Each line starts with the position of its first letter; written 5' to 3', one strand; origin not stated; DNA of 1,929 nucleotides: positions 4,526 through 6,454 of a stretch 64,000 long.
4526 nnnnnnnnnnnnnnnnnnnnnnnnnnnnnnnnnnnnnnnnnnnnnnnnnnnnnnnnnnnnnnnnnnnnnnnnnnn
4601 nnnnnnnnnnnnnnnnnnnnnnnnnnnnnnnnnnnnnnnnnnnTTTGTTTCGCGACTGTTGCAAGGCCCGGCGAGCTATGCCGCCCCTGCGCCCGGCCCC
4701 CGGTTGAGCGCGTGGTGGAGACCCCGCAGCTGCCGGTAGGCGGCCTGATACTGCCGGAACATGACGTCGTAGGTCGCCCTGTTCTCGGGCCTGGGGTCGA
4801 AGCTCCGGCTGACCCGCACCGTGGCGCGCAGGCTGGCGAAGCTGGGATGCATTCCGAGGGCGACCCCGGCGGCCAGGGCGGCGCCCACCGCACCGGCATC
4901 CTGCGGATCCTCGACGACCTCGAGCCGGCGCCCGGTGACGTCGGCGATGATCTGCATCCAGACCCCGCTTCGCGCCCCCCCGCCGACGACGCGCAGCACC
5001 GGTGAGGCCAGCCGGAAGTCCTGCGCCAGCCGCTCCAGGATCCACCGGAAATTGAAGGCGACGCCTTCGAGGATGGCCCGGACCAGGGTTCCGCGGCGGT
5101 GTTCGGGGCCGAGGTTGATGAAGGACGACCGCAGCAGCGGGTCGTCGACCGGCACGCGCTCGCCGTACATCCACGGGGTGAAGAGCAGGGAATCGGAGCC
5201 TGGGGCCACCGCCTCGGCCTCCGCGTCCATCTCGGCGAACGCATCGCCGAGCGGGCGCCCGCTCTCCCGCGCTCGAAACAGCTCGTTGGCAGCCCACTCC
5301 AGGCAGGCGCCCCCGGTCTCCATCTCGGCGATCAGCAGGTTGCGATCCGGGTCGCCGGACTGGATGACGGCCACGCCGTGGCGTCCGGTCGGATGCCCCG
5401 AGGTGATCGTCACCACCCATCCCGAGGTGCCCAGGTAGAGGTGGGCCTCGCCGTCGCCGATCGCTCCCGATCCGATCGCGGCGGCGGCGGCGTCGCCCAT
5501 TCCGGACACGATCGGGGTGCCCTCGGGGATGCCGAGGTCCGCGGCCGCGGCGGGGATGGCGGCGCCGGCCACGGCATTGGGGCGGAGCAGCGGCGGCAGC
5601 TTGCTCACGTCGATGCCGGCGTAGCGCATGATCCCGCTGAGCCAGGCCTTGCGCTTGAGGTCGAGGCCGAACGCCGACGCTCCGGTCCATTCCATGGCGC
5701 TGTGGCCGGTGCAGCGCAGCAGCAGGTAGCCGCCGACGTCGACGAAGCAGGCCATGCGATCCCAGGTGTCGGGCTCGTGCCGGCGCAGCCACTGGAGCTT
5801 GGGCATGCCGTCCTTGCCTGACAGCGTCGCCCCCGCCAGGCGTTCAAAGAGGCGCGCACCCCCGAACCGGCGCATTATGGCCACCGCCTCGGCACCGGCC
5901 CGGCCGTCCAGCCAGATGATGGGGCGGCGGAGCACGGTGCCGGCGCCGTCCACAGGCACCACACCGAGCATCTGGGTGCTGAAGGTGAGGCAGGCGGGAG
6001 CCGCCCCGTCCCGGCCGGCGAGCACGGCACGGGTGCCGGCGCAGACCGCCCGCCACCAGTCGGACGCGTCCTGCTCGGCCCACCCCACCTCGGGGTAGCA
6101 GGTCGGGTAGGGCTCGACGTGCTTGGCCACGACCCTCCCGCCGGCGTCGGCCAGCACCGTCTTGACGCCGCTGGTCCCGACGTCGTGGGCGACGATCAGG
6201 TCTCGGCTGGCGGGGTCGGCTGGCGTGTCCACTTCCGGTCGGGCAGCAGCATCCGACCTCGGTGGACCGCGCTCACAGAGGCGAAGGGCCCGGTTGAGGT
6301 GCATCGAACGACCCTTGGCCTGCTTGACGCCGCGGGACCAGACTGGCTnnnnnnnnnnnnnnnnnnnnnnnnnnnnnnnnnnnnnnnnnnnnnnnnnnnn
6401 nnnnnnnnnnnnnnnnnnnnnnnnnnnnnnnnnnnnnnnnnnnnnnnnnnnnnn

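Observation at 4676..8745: FGGY sugar kinase divergent from a one-ORF fusion of class II aldolase and a GSA-aminomutase-like aminotransferase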

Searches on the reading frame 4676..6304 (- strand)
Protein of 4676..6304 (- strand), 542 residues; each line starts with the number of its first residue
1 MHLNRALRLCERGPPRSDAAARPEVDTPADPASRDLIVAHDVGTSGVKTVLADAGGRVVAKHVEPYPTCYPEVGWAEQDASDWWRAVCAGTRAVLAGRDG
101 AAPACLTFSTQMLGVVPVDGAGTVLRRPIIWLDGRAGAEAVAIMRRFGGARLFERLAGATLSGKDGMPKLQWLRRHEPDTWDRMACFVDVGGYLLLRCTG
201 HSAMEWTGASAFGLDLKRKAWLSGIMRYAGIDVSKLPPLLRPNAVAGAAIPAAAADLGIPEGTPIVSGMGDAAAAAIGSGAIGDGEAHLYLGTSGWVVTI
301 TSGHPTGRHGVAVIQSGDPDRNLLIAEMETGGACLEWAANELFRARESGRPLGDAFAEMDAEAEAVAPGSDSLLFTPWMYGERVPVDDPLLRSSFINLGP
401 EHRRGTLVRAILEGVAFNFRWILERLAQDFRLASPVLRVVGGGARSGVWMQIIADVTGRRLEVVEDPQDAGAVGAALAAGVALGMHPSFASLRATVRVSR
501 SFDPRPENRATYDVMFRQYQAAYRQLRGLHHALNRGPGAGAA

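Call 5: search_protein_families(library=pfam, proteins=[window:4676-6304:-], max_evalue=0.01)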
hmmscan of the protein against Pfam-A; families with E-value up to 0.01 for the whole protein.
window:4676-6304:- (542 aa): 3 families
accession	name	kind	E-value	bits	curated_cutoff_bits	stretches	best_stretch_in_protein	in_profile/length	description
PF00370.27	FGGY_N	-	4.6e-43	148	28.8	1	37-278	2-245/245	FGGY family of carbohydrate kinases, N-terminal domain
PF02782.22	FGGY_C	-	1e-30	107.5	27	1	291-482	5-197/198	FGGY family of carbohydrate kinases, C-terminal domain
PF01869.26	BcrAD_BadFG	-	0.0028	17.6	31.5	0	404-479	191-271/271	BadF/BadG/BcrA/BcrD ATPase family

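Call 6: search_protein_families(library=ncbifam, proteins=[window:4676-6304:-], max_evalue=0.01)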
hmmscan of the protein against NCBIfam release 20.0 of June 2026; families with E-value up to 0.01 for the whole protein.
window:4676-6304:- (542 aa): 12 families
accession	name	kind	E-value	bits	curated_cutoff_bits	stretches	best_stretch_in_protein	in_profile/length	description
TIGR01312.1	XylB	equivalog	2.3e-91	306.7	380.25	1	41-523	4-480/481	xylulokinase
TIGR01314.1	gntK_FGGY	equivalog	3.6e-66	223.7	648.55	1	38-517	3-484/505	gluconokinase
NF011601.0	PRK15027.1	equivalog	4.7e-62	209.9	912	1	38-529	3-482/484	xylulokinase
NF008187.0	PRK10939.1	equivalog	1.1e-40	139.7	528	1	35-529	4-506/521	autoinducer-2 kinase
TIGR01311.1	glycerol_kin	equivalog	7.6e-38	130.1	590.35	1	36-521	2-488/496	glycerol kinase GlpK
TIGR02628.1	fuculo_kin_coli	equivalog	3e-33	115.5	470.9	1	36-500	2-459/465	L-fuculokinase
NF003154.0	PRK04123.1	equivalog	6.7e-33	114.2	428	1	38-525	7-536/554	ribulokinase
NF000756.0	PRK00047.1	subfamily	1.5e-30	106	498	1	34-522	4-490/502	glycerol kinase GlpK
TIGR01315.1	5C_CHO_kinase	subfamily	5.7e-27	94.6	408.7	2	38-279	3-263/541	FGGY family pentulose kinase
TIGR01234.1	L-ribulokinase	equivalog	3.3e-18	65.7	583.25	1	244-521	243-525/536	ribulokinase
TIGR02627.1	rhamnulo_kin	equivalog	2.7e-15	55.9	527.95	2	99-296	64-254/454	rhamnulokinase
NF007925.0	PRK10640.1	equivalog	6e-15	54.6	639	2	99-305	70-270/489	rhamnulokinase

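Call 28: search_solved_structures(query=window:4676-6304:-, max_evalue=1e-20)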
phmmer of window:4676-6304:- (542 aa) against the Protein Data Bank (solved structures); distinct sequences matched with E-value up to 1e-20: 20.
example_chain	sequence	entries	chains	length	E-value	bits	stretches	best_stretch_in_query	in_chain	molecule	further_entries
2itm_A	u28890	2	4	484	4.7e-56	193.9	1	38-527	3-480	Xylulose kinase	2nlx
3hz6_A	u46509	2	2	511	1.3e-54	189.1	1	37-488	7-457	Xylulokinase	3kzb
3ifr_A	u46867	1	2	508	1.6e-50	175.7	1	37-535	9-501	Carbohydrate kinase, FGGY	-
3gbt_A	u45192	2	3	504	1.4e-45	159.3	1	36-521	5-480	Gluconate kinase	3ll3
5vm1_A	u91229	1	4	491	9.3e-43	150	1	38-529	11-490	Xylulokinase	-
5ya0_A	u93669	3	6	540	2.3e-33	119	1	33-533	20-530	Autoinducer-2 kinase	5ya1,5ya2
3wxi_A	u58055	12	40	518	2.2e-27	99.3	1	30-504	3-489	Glycerol kinase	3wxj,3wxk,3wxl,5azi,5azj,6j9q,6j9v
5gn5_A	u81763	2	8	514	8.1e-27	97.4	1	39-504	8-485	Glycerol kinase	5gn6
2dpn_A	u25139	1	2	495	7.1e-26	94.3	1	37-528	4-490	Glycerol kinase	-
8pry_A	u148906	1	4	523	2.6e-24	89.1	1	37-495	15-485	glycerol kinase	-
1bo5_O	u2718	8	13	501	4.2e-23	85.1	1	35-508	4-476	PROTEIN (GLYCEROL KINASE) | GLYCEROL KINASE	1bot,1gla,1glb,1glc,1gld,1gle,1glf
3ezw_A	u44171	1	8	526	1.2e-22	83.6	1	35-508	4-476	Glycerol kinase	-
1bu6_O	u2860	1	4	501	1.3e-22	83.5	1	35-508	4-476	PROTEIN (GLYCEROL KINASE)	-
1bwf_Y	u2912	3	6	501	1.4e-22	83.4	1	35-508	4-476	GLYCEROL KINASE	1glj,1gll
6ude_A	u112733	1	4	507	7.6e-22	81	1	34-519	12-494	Glycerol kinase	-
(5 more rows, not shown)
